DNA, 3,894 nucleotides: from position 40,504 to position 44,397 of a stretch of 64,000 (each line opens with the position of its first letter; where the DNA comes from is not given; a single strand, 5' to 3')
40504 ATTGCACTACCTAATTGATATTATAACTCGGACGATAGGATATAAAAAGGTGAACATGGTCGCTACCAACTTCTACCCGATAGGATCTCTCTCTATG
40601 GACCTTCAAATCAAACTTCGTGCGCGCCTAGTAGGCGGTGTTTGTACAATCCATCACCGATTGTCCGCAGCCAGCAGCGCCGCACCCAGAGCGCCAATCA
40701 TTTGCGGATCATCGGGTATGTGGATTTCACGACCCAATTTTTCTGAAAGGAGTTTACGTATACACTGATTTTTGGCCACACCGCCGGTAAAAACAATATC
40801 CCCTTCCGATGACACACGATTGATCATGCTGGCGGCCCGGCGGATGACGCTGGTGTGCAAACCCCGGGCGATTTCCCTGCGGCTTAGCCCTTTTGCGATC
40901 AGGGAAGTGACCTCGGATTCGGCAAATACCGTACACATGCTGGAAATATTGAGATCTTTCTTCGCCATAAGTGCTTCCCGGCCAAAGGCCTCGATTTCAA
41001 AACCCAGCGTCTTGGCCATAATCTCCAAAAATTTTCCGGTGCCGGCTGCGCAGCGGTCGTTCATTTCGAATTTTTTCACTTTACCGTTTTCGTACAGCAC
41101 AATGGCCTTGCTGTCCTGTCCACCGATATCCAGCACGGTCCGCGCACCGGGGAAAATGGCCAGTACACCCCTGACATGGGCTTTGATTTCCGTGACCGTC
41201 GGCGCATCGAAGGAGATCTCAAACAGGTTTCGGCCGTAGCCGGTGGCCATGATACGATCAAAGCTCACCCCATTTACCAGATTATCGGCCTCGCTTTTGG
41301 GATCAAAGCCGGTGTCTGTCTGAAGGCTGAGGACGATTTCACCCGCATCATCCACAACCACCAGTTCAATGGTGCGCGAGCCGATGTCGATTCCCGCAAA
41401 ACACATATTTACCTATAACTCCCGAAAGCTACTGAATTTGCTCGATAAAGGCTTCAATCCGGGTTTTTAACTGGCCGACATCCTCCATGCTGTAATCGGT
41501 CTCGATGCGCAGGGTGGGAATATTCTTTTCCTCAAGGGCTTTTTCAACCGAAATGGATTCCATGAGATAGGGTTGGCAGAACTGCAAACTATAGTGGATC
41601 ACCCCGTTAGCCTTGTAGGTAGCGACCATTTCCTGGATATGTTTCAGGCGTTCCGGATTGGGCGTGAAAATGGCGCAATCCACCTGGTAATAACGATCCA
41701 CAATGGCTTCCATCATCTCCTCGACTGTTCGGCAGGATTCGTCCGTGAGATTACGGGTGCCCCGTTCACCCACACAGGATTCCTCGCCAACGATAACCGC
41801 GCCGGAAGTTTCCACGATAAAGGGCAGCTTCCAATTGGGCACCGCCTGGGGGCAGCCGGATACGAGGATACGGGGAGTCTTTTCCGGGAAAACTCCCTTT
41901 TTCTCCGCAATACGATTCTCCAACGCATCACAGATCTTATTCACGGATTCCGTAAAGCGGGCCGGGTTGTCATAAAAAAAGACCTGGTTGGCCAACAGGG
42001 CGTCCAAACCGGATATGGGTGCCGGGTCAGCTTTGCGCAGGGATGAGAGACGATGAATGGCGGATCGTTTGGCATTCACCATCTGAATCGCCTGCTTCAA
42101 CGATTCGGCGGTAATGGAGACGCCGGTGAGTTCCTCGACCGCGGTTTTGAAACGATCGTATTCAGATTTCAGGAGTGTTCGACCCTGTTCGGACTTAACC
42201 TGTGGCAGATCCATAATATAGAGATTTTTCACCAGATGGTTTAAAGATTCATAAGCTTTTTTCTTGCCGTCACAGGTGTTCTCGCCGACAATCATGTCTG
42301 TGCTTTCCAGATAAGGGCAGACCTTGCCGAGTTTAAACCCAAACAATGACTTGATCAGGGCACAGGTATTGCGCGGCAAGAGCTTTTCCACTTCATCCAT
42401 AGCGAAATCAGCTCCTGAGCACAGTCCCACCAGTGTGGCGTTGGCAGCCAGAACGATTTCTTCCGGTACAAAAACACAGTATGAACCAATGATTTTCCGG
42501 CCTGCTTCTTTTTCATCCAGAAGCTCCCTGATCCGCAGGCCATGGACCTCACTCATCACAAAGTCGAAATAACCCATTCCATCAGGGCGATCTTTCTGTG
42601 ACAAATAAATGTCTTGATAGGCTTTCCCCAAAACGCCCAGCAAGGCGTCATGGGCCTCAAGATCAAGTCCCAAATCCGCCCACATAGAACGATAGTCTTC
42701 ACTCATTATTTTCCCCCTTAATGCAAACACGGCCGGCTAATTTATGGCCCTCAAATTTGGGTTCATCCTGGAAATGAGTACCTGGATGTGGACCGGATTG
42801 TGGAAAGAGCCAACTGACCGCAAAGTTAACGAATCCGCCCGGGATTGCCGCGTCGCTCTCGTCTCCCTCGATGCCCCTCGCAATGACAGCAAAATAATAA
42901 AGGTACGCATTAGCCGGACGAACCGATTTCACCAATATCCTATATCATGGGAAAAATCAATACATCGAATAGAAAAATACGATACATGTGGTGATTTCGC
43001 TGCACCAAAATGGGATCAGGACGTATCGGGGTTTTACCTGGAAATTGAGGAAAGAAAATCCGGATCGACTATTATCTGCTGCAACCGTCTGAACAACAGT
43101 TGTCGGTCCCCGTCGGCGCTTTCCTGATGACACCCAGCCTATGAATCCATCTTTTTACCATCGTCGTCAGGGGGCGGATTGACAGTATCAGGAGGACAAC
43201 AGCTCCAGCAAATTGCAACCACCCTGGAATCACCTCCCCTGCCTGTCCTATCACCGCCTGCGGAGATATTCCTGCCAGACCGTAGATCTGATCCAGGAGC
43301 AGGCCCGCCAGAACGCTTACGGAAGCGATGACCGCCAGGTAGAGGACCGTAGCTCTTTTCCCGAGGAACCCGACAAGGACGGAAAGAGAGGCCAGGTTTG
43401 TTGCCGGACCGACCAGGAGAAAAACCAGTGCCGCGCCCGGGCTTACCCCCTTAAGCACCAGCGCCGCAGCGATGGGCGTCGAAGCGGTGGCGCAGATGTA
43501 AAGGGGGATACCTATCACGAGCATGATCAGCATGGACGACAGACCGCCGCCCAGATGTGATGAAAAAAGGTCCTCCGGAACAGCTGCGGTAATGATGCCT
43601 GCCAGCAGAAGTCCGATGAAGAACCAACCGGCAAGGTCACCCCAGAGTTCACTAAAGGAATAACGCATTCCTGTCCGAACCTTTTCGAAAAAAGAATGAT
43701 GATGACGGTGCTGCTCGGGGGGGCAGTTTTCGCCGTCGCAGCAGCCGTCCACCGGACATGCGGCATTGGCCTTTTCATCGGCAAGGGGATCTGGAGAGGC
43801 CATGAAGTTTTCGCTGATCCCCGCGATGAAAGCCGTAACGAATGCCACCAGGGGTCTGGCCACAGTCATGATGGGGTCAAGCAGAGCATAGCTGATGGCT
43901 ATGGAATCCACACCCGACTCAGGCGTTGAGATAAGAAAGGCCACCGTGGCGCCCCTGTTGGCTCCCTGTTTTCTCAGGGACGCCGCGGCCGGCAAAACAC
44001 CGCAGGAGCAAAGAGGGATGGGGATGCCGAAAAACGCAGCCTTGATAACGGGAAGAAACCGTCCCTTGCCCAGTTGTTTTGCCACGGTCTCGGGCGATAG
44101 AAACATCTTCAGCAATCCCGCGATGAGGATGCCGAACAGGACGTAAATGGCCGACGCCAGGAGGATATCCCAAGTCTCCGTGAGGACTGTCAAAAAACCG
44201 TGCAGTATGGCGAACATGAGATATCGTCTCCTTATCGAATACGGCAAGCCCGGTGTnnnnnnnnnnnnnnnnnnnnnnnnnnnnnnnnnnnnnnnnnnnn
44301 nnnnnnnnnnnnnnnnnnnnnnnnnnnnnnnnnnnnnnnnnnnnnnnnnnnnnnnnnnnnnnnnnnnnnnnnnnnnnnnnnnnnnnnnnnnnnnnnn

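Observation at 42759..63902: Accessory metal/redox-stress region beginning at a MITE and containing two more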

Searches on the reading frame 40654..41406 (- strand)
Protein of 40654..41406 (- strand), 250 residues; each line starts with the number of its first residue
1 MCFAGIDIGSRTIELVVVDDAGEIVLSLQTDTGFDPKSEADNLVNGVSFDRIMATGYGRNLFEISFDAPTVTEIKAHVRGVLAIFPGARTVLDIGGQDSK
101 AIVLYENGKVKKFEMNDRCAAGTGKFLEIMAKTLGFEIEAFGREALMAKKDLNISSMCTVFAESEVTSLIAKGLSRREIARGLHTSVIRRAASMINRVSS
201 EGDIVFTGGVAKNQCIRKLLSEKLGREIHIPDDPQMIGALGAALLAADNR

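Call 53: search_protein_families(library=ncbifam, proteins=[window:40654-41406:-], max_evalue=0.00001)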
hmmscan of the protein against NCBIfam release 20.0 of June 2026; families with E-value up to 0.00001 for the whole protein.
window:40654-41406:- (250 aa): 6 families
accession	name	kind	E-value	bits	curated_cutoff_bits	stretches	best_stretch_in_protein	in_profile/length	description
TIGR00241.1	CoA_E_activ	domain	1.2e-67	228.1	125.4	1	4-245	3-248/248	acyl-CoA dehydratase activase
TIGR02259.1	benz_CoA_red_A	equivalog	6.4e-44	150.4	578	1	51-244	232-430/432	benzoyl-CoA reductase subunit A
TIGR03192.1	benz_CoA_bzdQ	equivalog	5e-35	121.4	380.2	1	4-245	35-285/293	benzoyl-CoA reductase, bzd-type, subunit Q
TIGR02261.1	benz_CoA_red_D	equivalog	2e-31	109.1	312.85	1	50-244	63-260/262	benzoyl-CoA reductase subunit D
TIGR03286.1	methan_mark_15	hypoth_equivalog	9.1e-30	103.9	455.75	1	4-247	147-402/404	methanogenesis marker 15 protein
NF009842.0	PRK13317.1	equivalog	4e-06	26.4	234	0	4-84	5-87/277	type II pantothenate kinase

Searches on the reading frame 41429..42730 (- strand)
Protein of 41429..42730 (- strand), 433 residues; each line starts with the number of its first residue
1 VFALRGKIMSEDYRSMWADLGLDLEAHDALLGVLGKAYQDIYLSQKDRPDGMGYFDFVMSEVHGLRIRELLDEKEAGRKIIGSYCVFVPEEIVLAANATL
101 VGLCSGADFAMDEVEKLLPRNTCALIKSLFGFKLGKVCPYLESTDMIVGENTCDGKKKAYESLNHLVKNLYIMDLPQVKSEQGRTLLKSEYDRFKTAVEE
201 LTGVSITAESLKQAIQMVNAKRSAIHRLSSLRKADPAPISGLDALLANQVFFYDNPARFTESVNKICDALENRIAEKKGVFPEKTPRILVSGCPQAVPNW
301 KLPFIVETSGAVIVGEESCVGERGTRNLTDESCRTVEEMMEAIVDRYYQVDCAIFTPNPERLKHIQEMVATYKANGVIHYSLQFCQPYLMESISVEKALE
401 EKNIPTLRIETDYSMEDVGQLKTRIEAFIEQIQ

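Call 8: search_protein_families(library=pfam, proteins=[window:41429-42730:-])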
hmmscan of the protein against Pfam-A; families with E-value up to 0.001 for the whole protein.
window:41429-42730:- (433 aa): 1 family
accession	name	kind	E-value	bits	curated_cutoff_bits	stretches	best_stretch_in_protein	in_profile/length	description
PF06050.19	HGD-D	-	2.7e-119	399.2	28.4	1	85-432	1-342/342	2-hydroxyglutaryl-CoA dehydratase, D-component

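Call 14: find_related_loci(query=window:41429-42730:-, collection=genome_contigs, flank=10000)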
Query window:41429-42730:- (433 aa) in genome_contigs; peptide patterns used: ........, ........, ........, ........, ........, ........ (x = any residue, [..] = any of these).
600 stretches matched a pattern (row limit reached: there are more); 582 encode a relative of the query (tblastn E <= 1e-3); the best 80 are kept; 80 distinct loci.
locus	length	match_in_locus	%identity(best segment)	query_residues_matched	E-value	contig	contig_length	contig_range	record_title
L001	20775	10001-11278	90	8-433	0e+0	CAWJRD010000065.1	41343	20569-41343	MAG: uncultured delta proteobacterium isolate MFD02979.bin.2.169 genome assembly, contig: contig_95923, whole genome sho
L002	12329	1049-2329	89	7-433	0e+0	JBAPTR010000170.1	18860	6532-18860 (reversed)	MAG: Desulfatiglandaceae bacterium isolate MFD01219_ilm_asm_bin15 k127_301558, whole genome shotgun sequence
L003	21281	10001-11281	90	7-433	0e+0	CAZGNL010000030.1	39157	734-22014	MAG TPA_asm: uncultured Syntrophaceae bacterium isolate binchicken_co349_125 genome assembly, contig: NODE_150_length_39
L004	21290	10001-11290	88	4-433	0e+0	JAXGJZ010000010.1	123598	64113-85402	MAG: Desulfobacterales bacterium isolate AnMBR.bin174 bin174_10, whole genome shotgun sequence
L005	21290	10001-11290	88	4-433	0e+0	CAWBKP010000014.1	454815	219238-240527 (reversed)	MAG: uncultured delta proteobacterium isolate MFD02979.bin.2.74 genome assembly, contig: contig_32018, whole genome shot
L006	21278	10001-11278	88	8-433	0e+0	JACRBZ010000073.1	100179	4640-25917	MAG: Deltaproteobacteria bacterium isolate NC_groundwater_1633_Pr3_B-0.1um_51_17 SR-2_scaffold_141_2479880, whole genome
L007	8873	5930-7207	88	8-433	0e+0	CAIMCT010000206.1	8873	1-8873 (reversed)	MAG: uncultured Desulfobacteraceae bacterium isolate Umea1_bin-2529 genome assembly, contig: bin-2529:206/580, whole gen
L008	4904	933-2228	86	2-433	0e+0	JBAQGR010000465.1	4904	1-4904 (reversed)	MAG: Desulfatitalea sp. isolate MFD01879_ilm_asm_bin9 k127_65183, whole genome shotgun sequence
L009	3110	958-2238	87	7-433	0e+0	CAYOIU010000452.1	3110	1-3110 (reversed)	MAG TPA_asm: uncultured Desulfobacteraceae bacterium isolate SRP214966_co4_492 genome assembly, contig: NODE_58476_lengt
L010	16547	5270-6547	87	8-433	0e+0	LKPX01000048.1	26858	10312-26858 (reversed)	MAG: Desulfobacteraceae bacterium RAAP-1 Cluster_0_47, whole genome shotgun sequence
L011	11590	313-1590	87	8-433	0e+0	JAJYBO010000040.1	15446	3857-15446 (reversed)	MAG: Deltaproteobacteria bacterium isolate BP8.bin90 NODE_5472_length_15446_cov_1.826294, whole genome shotgun sequence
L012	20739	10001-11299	86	1-433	0e+0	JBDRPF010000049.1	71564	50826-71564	MAG: Pseudomonadota bacterium isolate MEGAHIT-group-2.103 k141_1147363, whole genome shotgun sequence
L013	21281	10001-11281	86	7-433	0e+0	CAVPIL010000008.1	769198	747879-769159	MAG: uncultured delta proteobacterium isolate MFD09964.bin.2.197 genome assembly, contig: contig_23701, whole genome sho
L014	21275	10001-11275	87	9-433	0e+0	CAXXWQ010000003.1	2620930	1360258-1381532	MAG: uncultured Desulfosarcina sp. isolate addc1e71-6912-457b-9547-3a5b1613f324 genome assembly, contig: contig_3, whole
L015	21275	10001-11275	86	9-433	0e+0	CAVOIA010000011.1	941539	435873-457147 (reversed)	MAG: uncultured delta proteobacterium isolate MFD09964.bin.1.206 genome assembly, contig: contig_3807, whole genome shot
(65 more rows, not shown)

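Call 53: search_protein_families(library=ncbifam, proteins=[window:41429-42706:-], max_evalue=0.00001)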
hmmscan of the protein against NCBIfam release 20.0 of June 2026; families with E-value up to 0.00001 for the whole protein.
window:41429-42706:- (425 aa): 4 families
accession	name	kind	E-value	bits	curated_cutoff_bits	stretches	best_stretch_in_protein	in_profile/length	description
NF040772.1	double_cubane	equivalog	3.2e-143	477.2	350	1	52-424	6-372/372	double-cubane-cluster-containing anaerobic reductase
NF052456.1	HyiscapDhHadC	equivalog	3.8e-33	114.9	700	1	66-422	24-370/372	(R)-2-hydroxyisocaproyl-CoA dehydratase subunit beta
TIGR03190.1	benz_CoA_bzdN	equivalog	2.4e-26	92.4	453.8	1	68-424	25-371/377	benzoyl-CoA reductase, bzd-type, subunit N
TIGR02263.1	benz_CoA_red_C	equivalog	2e-16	59.9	421.15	1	64-414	24-367/380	benzoyl-CoA reductase subunit C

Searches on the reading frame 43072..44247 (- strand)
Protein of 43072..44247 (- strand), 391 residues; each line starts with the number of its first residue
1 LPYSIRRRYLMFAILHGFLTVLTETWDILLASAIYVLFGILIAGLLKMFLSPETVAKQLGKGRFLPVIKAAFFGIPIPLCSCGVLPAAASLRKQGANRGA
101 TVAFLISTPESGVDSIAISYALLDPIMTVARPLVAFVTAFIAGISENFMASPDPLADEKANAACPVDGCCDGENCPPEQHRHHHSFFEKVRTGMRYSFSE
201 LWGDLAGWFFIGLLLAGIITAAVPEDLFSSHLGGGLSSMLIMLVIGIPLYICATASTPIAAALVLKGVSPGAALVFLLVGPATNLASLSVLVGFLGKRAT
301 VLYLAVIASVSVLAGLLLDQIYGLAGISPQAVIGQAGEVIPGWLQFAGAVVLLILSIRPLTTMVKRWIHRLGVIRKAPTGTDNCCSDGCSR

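Call 8: search_protein_families(library=pfam, proteins=[window:43072-44247:-])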
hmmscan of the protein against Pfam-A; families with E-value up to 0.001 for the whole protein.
window:43072-44247:- (391 aa): 1 family
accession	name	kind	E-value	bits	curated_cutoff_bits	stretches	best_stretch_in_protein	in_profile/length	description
PF03773.19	ArsP_1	-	4.3e-46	157.8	32.3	1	26-318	10-292/294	Predicted permease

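Call 50: list_cluster_members(proteins=[L164:48-1349:-, window:43072-44217:-, window:41429-42706:-, window:39247-40359:-, window:44257-44616:-])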
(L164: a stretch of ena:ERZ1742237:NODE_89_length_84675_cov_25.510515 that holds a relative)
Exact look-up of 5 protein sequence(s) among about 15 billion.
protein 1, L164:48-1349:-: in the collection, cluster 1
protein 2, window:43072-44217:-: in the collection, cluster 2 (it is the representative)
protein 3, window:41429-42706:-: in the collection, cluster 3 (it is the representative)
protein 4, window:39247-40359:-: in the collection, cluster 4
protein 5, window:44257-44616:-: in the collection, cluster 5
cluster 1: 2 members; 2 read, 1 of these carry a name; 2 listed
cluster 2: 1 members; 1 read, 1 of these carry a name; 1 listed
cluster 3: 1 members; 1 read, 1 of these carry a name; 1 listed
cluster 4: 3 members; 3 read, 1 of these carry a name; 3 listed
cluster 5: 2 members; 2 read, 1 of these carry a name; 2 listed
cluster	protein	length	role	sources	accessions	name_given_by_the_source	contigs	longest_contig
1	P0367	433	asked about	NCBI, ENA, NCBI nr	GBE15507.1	acetamidase/Formamidase family protein [bacterium BMS3Abin14]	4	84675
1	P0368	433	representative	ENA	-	-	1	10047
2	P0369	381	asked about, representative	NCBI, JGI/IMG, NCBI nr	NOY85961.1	MAG: SO_0444 family Cu/Zn efflux transporter [Deltaproteobacteria bacterium] | SO_0444 family Cu/Zn efflux transporter [Deltaproteobacteria bacterium]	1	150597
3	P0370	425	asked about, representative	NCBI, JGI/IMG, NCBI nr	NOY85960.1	MAG: 2-hydroxyacyl-CoA dehydratase [Deltaproteobacteria bacterium] | 2-hydroxyacyl-CoA dehydratase [Deltaproteobacteria bacterium]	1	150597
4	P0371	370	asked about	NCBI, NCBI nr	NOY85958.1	MAG: cyclopropane fatty acyl phospholipid synthase [Deltaproteobacteria bacterium] | cyclopropane fatty acyl phospholipid synthase [Deltaproteobacteria bacterium]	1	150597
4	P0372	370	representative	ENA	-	-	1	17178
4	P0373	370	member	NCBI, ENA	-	-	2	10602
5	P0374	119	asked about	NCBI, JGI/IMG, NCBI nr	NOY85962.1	MAG: winged helix-turn-helix transcriptional regulator [Deltaproteobacteria bacterium] | winged helix-turn-helix transcriptional regulator [Deltaproteobacteria bacterium]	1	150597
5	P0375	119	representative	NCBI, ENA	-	-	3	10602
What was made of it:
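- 43072..44217 (-): SO_0444-family Cu/Zn efflux transporter (Pfam ArsP_1). NCBI gives the same name to the identical protein, NOY85961.1 (call 50).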

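Call 53: search_protein_families(library=ncbifam, proteins=[window:43072-44217:-], max_evalue=0.00001)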
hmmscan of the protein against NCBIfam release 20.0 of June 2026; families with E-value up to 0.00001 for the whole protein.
window:43072-44217:- (381 aa): 2 families
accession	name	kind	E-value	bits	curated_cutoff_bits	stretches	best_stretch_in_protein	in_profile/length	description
NF033936.1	CuZnOut_SO0444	equivalog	1.8e-125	418.7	300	1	16-348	2-349/351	SO_0444 family Cu/Zn efflux transporter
NF040736.1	efflux_SaoE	equivalog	2.4e-55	188.2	325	1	9-348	5-343/352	efflux transporter SaoE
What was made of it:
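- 43072..44217 (-): NF033936, 419 bits against 300 (call 53).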
